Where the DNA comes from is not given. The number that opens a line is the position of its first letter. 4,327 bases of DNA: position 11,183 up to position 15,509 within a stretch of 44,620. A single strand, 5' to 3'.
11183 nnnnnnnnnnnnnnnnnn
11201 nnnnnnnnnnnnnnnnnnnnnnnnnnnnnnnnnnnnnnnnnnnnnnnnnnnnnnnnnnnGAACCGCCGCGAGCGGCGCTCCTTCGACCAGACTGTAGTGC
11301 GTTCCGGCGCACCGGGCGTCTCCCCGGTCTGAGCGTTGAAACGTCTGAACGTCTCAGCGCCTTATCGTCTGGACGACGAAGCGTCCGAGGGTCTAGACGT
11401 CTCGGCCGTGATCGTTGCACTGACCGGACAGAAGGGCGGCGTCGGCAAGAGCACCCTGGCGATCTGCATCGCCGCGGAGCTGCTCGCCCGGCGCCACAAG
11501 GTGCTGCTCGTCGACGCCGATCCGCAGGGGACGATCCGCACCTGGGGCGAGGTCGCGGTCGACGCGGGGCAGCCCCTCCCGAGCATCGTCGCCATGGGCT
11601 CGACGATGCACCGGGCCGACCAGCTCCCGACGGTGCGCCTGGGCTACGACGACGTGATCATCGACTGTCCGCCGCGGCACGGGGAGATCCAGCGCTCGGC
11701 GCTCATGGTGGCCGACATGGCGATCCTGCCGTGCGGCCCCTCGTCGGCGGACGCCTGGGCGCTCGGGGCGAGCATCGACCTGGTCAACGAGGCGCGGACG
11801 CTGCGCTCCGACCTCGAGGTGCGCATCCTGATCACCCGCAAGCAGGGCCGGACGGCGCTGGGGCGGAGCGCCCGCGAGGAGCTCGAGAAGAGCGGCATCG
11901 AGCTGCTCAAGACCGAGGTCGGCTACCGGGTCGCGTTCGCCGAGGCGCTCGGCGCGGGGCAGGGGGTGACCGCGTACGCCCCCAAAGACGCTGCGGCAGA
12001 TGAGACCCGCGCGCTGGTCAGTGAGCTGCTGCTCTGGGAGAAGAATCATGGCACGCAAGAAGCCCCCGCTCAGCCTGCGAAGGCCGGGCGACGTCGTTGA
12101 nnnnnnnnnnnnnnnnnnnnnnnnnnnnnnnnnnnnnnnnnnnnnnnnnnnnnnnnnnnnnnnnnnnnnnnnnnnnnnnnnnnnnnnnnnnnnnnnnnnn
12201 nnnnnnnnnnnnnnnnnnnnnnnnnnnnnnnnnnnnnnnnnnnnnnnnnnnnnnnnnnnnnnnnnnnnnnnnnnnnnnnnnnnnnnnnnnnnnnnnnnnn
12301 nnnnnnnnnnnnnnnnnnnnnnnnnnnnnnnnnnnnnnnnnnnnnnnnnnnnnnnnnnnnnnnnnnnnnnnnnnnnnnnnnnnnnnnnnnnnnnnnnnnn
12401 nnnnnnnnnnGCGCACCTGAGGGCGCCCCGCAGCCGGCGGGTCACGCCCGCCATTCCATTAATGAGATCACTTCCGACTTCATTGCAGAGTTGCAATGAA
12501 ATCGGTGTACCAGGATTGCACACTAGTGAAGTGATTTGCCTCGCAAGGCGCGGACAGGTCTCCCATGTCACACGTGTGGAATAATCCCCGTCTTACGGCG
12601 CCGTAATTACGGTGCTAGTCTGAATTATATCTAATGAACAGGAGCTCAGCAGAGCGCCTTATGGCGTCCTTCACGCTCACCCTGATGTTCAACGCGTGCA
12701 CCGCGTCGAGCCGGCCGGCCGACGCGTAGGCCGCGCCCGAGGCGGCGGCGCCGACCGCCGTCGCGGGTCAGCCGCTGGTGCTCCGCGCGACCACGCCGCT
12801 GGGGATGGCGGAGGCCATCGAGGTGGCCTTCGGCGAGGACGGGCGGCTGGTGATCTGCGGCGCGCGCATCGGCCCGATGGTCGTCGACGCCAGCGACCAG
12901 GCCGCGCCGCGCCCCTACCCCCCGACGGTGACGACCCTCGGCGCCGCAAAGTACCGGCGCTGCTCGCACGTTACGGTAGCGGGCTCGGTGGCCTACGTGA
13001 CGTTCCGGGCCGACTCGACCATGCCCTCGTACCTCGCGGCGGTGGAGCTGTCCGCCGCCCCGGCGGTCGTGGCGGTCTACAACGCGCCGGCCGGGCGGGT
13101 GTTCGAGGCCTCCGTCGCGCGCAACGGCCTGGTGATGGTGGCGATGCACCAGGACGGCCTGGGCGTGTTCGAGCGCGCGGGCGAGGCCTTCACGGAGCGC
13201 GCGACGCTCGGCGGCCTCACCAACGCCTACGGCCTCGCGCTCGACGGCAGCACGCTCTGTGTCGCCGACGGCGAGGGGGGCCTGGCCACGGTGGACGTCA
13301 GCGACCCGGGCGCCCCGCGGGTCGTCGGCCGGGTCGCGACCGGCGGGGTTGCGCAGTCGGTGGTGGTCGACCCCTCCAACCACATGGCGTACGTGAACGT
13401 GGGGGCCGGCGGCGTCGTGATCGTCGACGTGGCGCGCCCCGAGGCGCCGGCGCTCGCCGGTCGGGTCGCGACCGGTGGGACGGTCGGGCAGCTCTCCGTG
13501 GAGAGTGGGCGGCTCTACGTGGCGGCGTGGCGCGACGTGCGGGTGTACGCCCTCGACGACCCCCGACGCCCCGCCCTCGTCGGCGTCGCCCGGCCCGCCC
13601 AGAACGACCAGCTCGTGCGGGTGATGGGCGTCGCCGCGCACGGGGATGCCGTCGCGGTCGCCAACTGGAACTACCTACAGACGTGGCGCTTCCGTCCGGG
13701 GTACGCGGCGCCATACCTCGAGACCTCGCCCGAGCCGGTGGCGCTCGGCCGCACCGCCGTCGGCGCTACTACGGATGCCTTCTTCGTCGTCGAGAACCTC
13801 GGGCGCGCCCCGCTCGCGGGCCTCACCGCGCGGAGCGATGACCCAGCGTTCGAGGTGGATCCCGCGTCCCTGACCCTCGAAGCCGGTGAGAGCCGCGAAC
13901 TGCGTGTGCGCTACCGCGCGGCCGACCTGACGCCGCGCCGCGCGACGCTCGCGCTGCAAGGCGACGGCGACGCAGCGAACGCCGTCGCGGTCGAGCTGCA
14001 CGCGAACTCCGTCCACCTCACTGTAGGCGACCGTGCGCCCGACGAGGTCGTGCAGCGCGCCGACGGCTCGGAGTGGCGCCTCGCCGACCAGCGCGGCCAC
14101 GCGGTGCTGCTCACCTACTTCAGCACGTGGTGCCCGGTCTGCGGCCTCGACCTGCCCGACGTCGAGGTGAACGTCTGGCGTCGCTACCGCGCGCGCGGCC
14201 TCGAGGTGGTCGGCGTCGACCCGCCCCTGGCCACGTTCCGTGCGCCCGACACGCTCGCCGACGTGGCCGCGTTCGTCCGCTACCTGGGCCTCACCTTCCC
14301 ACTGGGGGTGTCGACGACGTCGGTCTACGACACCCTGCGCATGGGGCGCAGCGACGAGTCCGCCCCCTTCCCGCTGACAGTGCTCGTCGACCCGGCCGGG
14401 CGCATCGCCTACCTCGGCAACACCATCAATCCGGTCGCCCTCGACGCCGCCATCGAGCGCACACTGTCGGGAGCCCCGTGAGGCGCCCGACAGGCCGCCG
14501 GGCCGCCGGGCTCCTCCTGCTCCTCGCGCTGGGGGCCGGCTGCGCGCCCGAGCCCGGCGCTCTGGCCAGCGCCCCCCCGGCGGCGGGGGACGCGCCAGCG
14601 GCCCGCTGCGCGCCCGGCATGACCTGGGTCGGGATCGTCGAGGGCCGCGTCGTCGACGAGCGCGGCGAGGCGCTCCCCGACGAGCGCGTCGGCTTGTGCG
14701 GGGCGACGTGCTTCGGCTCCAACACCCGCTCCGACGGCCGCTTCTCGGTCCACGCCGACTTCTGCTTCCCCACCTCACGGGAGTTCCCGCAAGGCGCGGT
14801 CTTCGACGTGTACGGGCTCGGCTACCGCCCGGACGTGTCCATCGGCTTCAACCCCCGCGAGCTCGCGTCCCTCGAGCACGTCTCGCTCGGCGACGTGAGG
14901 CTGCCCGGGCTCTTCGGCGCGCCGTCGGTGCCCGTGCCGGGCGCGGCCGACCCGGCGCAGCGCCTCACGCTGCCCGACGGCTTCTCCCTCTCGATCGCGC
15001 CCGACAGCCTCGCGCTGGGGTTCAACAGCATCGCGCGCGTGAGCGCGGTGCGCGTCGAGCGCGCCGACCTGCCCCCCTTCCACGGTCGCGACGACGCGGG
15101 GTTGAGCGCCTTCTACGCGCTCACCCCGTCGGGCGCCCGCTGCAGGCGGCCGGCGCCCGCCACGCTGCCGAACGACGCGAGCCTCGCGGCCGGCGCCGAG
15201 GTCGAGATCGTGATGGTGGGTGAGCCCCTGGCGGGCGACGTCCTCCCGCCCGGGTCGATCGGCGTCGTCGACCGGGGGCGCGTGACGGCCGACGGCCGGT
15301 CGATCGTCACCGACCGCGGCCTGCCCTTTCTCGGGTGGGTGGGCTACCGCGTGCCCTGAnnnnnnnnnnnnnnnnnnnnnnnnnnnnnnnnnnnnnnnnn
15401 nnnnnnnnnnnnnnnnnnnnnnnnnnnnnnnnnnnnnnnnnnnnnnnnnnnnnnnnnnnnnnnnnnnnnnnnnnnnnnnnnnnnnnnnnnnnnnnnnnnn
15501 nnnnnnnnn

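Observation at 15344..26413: Seven-gene operon coupling dTDP-sugar activation to multiple radical-SAM domains, a PPCC domain and a GT-C-like membrane protein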

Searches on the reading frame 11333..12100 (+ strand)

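Call 10: search_protein_families(library=pfam, proteins=[window:11333-12100:+], max_evalue=0.01)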
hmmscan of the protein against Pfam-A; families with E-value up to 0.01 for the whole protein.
window:11333-12100:+ (255 aa): 10 families
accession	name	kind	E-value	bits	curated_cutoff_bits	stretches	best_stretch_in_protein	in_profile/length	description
PF13614.12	AAA_31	-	9.2e-21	75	27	2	27-68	3-44/177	AAA domain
PF01656.29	CbiA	-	9.9e-16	58.3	25.4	1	28-210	1-123/125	CobQ/CobB/MinD/ParA nucleotide binding domain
PF06564.18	CBP_BcsQ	-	1.2e-09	38.5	21.3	2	27-70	3-46/234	Cellulose biosynthesis protein BcsQ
PF09140.17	MipZ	-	2.4e-08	34.1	20.7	1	27-64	2-39/262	ATPase MipZ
PF10609.15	ParA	-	4.7e-07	29.9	27.1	1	27-66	5-44/246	NUBPL iron-transfer P-loop NTPase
PF02374.21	ArsA_ATPase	-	8.7e-06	25.6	24.3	1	30-65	5-40/305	Anion-transporting ATPase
PF07015.17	VirC1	-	0.0002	21.2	24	1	28-153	4-132/231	VirC1 protein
PF03308.22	MeaB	-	0.0005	19.6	23.1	0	25-67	33-74/273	Methylmalonyl Co-A mutase-associated GTPase MeaB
PF16575.11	CLP1_P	-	0.0052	17.1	26.6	1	36-64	4-32/188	mRNA cleavage and polyadenylation factor CLP1 P-loop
PF00142.24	Fer4_NifH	-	0.0072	16.3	25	0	29-65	4-39/271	4Fe-4S iron sulfur cluster binding proteins, NifH/frxC family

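Call 61: search_protein_families(library=ncbifam, proteins=[window:11333-12100:+], max_evalue=0.001)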
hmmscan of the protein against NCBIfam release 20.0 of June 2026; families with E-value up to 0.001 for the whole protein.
window:11333-12100:+ (255 aa): 19 families
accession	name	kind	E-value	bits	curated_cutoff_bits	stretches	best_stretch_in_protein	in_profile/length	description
NF041546.1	ParA_partition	equivalog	1.6e-57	194.3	180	1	27-231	1-203/203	ParA family partition ATPase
TIGR03371.1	cellulose_yhjQ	equivalog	4.7e-16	59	157.85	2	105-233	114-242/246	cellulose biosynthesis protein BcsQ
TIGR03453.1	partition_RepA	equivalog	5e-09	35.5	348.45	1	27-68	106-147/387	plasmid partitioning protein RepA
TIGR03815.1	CpaE_hom_Actino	equivalog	6.3e-08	32.1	154.45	1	21-66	107-152/340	septum site-determining protein Ssd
TIGR01968.1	minD_bact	equivalog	6.9e-08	32.1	212.9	1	27-63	3-39/261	septum site-determining protein MinD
NF010443.0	PRK13869.1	subfamily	2.2e-07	30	446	0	27-69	123-165/405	plasmid-partitioning protein RepA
NF047398.1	AAA_KGGVGR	domain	4.3e-07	30.4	90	1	27-63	4-40/190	KGGVGR-motif variant AAA ATPase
TIGR04291.1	arsen_driv_ArsA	equivalog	5.2e-06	25.4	650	1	28-69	322-363/565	arsenical pump-driving ATPase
NF041136.1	MrpORP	equivalog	5.5e-06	25.9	450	1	23-66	4-46/365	iron-sulfur cluster carrier protein MrpORP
NF041283.1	PrgP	equivalog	5.9e-06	25.8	400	0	26-67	3-45/297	ParA superfamily DNA segregation protein PrgP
NF008669.0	PRK11670.1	equivalog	1.7e-05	23.9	348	1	24-66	106-148/369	iron-sulfur cluster carrier protein ApbC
NF010259.0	PRK13705.1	equivalog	3.8e-05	22.8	725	0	21-69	102-151/388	plasmid-partitioning protein SopA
NF053622.1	ATPseBagAMYCTU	equivalog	5.7e-05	22.7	400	0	31-67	12-48/325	ATPase BagA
TIGR00345.1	GET3_arsA_TRC40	subfamily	0.00011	21.8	135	1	31-66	2-37/299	TRC40/GET3/ArsA family transport-energizing ATPase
NF010423.0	PRK13849.1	equivalog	0.00029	20.3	313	1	28-80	4-56/231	conjugal transfer ATPase VirC1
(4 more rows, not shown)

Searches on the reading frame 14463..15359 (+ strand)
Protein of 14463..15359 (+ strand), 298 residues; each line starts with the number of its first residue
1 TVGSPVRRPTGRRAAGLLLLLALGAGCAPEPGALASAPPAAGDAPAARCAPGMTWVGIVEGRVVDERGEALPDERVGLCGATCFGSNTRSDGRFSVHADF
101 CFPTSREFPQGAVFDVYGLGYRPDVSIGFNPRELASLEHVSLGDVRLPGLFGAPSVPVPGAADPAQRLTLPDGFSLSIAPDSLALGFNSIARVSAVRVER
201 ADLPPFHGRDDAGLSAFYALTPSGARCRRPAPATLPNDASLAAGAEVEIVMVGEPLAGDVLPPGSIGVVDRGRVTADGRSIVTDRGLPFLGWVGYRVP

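Call 10: search_protein_families(library=pfam, proteins=[window:14463-15359:+], max_evalue=0.01)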
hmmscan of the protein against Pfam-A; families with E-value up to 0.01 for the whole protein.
window:14463-15359:+ (298 aa): 0 families

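Call 35: search_protein_families(library=pfam, proteins=[window:14463-15359:+], max_evalue=10)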
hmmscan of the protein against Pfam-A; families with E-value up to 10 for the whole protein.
window:14463-15359:+ (298 aa): 0 families
